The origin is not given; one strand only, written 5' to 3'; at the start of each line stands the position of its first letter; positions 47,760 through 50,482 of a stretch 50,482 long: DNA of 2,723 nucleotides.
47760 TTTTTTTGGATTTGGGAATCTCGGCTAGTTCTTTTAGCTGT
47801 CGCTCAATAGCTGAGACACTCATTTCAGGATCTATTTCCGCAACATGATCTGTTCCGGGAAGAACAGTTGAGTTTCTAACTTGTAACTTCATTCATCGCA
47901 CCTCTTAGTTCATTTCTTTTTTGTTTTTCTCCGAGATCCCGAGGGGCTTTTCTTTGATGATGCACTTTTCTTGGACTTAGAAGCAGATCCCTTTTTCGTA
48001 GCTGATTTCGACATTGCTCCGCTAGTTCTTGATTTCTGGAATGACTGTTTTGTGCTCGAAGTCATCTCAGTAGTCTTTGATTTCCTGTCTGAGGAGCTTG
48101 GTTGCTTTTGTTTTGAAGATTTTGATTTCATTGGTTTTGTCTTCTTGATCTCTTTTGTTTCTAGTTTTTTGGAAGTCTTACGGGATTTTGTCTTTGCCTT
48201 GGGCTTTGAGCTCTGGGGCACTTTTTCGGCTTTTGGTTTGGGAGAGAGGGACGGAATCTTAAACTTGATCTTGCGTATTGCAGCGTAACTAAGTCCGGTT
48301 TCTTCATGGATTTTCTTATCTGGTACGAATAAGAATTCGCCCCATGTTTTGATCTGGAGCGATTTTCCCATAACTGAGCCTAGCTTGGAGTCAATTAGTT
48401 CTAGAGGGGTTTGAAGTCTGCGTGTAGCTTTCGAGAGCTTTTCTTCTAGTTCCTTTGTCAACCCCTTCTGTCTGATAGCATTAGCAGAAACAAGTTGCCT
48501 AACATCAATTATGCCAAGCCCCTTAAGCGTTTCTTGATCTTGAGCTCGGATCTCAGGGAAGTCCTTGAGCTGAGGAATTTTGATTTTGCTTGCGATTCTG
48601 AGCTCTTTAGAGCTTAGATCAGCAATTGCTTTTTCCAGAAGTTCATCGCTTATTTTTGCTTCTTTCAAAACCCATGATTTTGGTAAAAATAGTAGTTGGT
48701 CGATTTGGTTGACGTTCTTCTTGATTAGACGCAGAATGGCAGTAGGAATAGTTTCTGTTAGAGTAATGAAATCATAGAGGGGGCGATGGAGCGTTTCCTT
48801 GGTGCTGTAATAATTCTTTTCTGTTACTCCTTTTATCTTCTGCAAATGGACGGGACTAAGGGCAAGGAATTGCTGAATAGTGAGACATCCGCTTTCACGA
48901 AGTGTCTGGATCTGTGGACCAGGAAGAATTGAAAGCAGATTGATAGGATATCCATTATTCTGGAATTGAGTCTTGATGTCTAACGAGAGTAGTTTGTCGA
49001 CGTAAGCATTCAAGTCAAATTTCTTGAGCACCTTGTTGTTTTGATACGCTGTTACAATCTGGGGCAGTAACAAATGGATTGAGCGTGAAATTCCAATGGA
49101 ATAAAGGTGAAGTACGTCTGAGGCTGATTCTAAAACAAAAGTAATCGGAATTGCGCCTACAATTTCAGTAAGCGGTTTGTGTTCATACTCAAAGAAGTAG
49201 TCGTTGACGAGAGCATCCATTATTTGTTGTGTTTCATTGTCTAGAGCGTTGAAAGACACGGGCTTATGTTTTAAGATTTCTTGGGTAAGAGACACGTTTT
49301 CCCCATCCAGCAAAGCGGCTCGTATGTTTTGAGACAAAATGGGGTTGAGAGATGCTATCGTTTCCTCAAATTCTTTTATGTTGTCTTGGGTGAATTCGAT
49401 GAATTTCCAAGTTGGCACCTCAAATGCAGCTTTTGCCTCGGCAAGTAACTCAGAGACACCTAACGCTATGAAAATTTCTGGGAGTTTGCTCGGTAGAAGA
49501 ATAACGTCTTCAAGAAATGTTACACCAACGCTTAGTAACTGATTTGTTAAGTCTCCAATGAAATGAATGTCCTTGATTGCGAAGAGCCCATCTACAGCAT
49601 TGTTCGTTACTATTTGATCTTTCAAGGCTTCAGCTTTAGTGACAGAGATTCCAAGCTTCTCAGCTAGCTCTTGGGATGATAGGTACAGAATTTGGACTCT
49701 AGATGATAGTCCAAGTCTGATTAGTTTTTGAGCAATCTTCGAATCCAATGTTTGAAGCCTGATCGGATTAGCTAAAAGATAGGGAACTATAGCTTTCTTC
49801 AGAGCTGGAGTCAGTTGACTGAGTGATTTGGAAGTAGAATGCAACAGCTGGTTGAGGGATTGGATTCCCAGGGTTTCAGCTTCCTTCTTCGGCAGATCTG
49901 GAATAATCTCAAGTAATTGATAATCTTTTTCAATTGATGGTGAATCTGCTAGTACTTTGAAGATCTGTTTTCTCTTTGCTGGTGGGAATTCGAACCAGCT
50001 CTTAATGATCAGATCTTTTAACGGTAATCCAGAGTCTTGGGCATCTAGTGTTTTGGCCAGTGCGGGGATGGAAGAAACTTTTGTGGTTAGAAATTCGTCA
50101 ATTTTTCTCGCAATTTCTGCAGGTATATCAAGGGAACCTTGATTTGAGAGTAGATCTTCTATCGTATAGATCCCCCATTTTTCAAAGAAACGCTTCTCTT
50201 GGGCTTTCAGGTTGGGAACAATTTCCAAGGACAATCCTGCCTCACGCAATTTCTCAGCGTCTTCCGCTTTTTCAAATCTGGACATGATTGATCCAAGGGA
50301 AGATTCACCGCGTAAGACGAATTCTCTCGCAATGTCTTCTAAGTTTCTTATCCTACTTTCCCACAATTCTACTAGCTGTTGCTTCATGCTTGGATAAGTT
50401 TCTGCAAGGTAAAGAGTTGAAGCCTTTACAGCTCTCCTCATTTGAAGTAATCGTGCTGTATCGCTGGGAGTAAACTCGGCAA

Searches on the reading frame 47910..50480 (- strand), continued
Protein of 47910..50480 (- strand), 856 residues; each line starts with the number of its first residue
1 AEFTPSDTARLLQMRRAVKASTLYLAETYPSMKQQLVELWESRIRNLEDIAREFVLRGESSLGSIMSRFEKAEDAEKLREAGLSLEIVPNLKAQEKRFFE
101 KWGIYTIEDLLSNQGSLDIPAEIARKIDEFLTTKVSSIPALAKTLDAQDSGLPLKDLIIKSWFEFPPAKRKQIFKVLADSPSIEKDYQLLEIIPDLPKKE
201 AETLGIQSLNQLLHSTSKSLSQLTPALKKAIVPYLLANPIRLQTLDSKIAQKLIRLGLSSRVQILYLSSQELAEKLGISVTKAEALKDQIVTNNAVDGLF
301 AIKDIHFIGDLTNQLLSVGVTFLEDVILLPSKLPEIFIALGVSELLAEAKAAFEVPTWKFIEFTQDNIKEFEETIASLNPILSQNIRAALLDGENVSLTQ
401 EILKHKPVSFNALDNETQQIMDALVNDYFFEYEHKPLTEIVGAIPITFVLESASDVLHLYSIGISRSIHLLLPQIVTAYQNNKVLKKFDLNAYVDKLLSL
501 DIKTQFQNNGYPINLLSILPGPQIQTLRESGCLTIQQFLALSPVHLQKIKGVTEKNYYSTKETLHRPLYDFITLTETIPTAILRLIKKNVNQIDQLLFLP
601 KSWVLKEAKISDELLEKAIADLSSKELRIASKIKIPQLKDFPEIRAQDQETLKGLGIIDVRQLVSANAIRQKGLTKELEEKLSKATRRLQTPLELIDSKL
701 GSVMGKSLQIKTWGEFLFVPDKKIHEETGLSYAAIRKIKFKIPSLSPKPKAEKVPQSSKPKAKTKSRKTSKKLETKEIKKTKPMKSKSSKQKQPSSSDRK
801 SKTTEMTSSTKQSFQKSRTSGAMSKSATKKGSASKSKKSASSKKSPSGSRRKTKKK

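Call 74: fold_search(model_id=the predicted structure, library=pdb)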
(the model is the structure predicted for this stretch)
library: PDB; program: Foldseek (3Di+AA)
matches with E <= 10: 218; with E <= 0.001: 0
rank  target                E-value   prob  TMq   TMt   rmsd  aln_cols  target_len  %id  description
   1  8df9_B                3.5e-01  0.06  0.08  0.07  33.8       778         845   14  Structure of M. kandleri topoisomerase V in complex with DNA. 38 base pair asymmetric DNA complex (released 2022-08-31)
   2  8df7_A                3.8e-01  0.06  0.07  0.07  33.0       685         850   14  Structure of M. kandleri topoisomerase V in complex with DNA. 38 base pair symmetric DNA complex (released 2022-08-31)
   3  7ycx_H                4.6e-01  0.08  0.10  0.09  34.9       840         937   13  The structure of INTAC-PEC complex (released 2023-03-15)
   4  9a58_A                4.8e-01  0.07  0.06  0.09  28.5       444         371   13  Integrative model of SIGA-RPOC by crosslinking MS and deep learning (released 2024-09-18)
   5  2zuc_B                5.5e-01  0.99  0.07  0.16  10.6        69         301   20  Crystal structure of left-handed RadA filament (released 2009-04-07)
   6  2zuc_A                5.8e-01  0.99  0.07  0.16  11.7        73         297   23  Crystal structure of left-handed RadA filament (released 2009-04-07)
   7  2zud_A                6.3e-01  0.98  0.07  0.16  11.7        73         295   23  Crystal Structure of Left-handed RadA Filament (released 2009-04-07)
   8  4wvf_C                6.3e-01  0.06  0.10  0.08  23.7       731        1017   12  Crystal structure of KPT276 in complex with CRM1-Ran-RanBP1 (released 2015-07-15)
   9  9zzr_C                7.2e-01  0.98  0.07  0.16  13.5        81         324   20  Cryo-EM Structure of a RAD51 filament bound by ssDNA and the XRCC3-RAD51C-RAD51D-XRCC2 paralog complex (released 2026-04-01)
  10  2zud_B                8.7e-01  0.97  0.07  0.16  11.3        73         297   23  Crystal Structure of Left-handed RadA Filament (released 2009-04-07)
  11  2z43_B                1.0e+00  0.96  0.06  0.15  11.2        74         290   18  Structure of a twinned crystal of RadA (released 2007-11-13)
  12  9q2a_A                1.0e+00  0.92  0.06  0.13  17.6        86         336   20  BCDX2-CX3-RAD51-RAD51-ssDNA supercomplex (released 2026-03-04)
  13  9q23_D                1.1e+00  0.96  0.07  0.16  13.7        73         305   19  DX2-CX3-RAD51 structure in the intermediate state (released 2026-03-04)
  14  8to1_L                1.1e+00  0.02  0.06  0.08  35.0       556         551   12  Escherichia coli RNA polymerase unwinding intermediate (I1a) at the lambda PR promoter (released 2024-07-03)
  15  8ouz_B                1.1e+00  0.96  0.06  0.14  14.8        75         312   21  Human RAD51B-RAD51C-RAD51D-XRCC2 (BCDX2) complex, 2.2 A resolution (released 2023-06-21)
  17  8gj9_B                1.2e+00  1.00  0.07  0.69   2.0        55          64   22  RAD51C N-terminal domain (released 2023-08-16)
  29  8gj9_A                1.8e+00  0.99  0.07  0.73   1.7        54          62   22  RAD51C N-terminal domain (released 2023-08-16)
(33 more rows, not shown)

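Call 90: search_solved_structures(query=window:48255-50480:-, max_evalue=10, show_alignments=0)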
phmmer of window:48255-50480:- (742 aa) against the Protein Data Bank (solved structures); distinct sequences matched with E-value up to 10: 1.
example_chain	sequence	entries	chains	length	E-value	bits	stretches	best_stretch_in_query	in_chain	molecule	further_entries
2tpr_A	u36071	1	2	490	2.6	9.4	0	273-327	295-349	TRYPANOTHIONE REDUCTASE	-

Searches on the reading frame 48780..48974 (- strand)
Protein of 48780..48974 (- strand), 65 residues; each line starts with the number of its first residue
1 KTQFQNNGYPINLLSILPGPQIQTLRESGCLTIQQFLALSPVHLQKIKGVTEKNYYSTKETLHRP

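Call 93: search_solved_structures(query=A4, max_evalue=1, show_alignments=2)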
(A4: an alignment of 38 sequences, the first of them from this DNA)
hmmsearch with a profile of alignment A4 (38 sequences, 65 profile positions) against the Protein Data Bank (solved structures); distinct sequences matched with E-value up to 1: 88 (the best 60 are shown).
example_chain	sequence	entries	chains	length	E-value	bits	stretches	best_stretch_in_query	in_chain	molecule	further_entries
1doq_A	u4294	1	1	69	1.8e-06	30.8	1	3-63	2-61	RNA POLYMERASE ALPHA SUBUNIT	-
8gzg_A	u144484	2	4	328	2.2e-05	27.3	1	8-63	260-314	DNA-directed RNA polymerase subunit alpha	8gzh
4mq9_A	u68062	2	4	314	3.2e-05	26.8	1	4-63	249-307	DNA-directed RNA polymerase subunit alpha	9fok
1iw7_A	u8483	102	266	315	3.2e-05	26.8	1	4-63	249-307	RNA polymerase alpha subunit | DNA-directed RNA polymerase alpha chain | DNA-directed RNA polymerase subunit alpha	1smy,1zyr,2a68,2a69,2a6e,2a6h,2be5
8vd6_A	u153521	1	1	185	3.8e-05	26.5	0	42-59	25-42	CAP REPEAT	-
4oir_A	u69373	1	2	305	0.00012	25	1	4-60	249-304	DNA-directed RNA polymerase subunit alpha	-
7vpd_A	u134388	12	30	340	0.00024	24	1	5-62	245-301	DNA-directed RNA polymerase subunit alpha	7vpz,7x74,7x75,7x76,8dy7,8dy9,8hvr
8ouy_A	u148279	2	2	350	0.00029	23.7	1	16-53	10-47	DNA repair protein RAD51 homolog 2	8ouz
8faz_B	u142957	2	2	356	0.0003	23.7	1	16-53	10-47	DNA repair protein RAD51 homolog 2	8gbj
9q2a_B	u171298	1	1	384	0.00035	23.5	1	16-53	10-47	DNA repair protein RAD51 homolog 2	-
7ej6_B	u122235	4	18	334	0.00035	23.5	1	15-60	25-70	HLJ1_G0016300.mRNA.1.CDS.1 | Meiotic recombination protein DMC1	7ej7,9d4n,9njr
1hqm_A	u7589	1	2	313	0.00045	23.1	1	4-63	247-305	DNA-directed RNA polymerase subunit alpha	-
1l9u_A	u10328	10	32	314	0.00045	23.1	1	4-63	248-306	RNA POLYMERASE, ALPHA SUBUNIT | DNA-directed RNA polymerase alpha chain | DNA-directed RNA polymerase subunit alpha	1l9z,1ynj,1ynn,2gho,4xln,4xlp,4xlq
5tjg_A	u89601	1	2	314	0.00045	23.1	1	4-63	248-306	DNA-directed RNA polymerase subunit alpha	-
1i6v_A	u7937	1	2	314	0.00045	23.1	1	4-63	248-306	DNA-DIRECTED RNA POLYMERASE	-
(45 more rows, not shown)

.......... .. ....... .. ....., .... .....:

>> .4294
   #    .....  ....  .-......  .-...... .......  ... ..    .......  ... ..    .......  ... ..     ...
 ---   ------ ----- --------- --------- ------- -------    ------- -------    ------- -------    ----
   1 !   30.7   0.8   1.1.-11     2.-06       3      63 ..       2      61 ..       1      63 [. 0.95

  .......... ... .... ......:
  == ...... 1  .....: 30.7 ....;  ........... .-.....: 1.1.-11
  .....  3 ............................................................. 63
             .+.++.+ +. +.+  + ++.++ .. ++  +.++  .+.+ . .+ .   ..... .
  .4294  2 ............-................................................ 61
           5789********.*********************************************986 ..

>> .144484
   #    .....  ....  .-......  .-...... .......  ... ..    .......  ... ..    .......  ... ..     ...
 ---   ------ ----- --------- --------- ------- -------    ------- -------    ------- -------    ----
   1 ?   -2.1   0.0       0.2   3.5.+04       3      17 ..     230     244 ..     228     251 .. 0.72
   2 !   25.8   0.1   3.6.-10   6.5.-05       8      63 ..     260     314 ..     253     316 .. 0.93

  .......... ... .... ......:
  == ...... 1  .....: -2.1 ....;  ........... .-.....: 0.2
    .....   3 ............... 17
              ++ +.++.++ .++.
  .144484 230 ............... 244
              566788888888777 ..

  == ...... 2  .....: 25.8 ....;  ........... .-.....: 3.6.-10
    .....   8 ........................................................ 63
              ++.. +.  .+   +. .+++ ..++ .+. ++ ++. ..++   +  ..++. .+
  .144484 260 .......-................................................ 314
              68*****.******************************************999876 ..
